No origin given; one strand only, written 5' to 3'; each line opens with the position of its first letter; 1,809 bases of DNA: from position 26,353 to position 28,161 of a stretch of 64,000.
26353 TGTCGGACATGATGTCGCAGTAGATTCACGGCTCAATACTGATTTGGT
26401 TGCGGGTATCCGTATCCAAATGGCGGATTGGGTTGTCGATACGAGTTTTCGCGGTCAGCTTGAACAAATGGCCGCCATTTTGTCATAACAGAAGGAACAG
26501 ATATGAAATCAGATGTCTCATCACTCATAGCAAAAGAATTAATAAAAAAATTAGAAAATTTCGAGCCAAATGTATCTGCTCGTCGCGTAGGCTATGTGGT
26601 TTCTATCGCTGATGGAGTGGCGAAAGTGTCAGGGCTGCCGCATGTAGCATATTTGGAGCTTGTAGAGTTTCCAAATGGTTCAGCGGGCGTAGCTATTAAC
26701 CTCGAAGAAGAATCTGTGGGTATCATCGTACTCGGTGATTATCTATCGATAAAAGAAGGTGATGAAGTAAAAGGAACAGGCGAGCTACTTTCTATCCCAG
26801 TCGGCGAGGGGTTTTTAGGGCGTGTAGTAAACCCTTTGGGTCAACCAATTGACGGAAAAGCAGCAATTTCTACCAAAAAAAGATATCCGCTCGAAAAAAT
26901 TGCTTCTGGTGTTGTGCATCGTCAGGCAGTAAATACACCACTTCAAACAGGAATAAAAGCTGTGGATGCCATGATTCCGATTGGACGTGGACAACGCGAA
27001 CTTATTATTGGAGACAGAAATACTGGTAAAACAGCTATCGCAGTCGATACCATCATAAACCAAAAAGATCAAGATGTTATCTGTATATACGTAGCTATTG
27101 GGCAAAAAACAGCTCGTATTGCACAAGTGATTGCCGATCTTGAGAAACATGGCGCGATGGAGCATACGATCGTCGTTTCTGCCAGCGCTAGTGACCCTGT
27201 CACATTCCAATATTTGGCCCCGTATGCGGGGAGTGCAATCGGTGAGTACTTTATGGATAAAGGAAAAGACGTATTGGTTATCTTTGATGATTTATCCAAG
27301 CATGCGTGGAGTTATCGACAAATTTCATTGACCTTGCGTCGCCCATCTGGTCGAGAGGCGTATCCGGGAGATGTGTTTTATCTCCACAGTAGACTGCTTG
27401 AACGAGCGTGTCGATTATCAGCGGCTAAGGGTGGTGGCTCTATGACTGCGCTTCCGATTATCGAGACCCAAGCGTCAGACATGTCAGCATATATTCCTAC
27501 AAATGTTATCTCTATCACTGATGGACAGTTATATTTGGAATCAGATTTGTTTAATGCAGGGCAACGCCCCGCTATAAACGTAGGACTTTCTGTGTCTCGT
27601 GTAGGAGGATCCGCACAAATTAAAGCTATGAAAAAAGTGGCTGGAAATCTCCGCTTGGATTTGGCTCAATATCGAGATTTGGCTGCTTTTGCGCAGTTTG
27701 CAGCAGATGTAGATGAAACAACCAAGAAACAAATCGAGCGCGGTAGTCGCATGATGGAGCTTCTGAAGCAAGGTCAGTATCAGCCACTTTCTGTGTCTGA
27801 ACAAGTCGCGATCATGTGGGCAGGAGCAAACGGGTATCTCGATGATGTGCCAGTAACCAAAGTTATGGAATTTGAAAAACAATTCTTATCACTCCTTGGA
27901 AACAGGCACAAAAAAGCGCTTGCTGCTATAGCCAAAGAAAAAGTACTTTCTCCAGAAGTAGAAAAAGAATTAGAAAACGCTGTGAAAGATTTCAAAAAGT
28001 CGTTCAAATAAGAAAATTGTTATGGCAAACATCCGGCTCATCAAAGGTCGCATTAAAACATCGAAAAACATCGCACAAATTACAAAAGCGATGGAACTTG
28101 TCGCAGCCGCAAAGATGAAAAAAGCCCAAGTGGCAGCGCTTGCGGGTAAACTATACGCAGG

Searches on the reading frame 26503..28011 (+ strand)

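Call 78: search_protein_families(library=pfam, max_evalue=0.00001, proteins=[window:26503-28011:+])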
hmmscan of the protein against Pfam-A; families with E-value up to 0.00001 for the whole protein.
window:26503-28011:+ (502 aa): 3 families
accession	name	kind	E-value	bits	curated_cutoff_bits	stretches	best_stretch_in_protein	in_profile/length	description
PF00006.31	ATP-synt_ab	-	2.1e-82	276.4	29.5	1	150-365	1-213/213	ATP synthase alpha/beta family, nucleotide-binding domain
PF00306.32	ATP-synt_ab_C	-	4.6e-49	166.4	27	1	372-497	1-126/126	ATP synthase alpha/beta chain, C terminal domain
PF02874.29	ATP-synt_ab_N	-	8.7e-15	55.4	20.9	1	29-93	5-69/69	ATP synthase alpha/beta family, beta-barrel domain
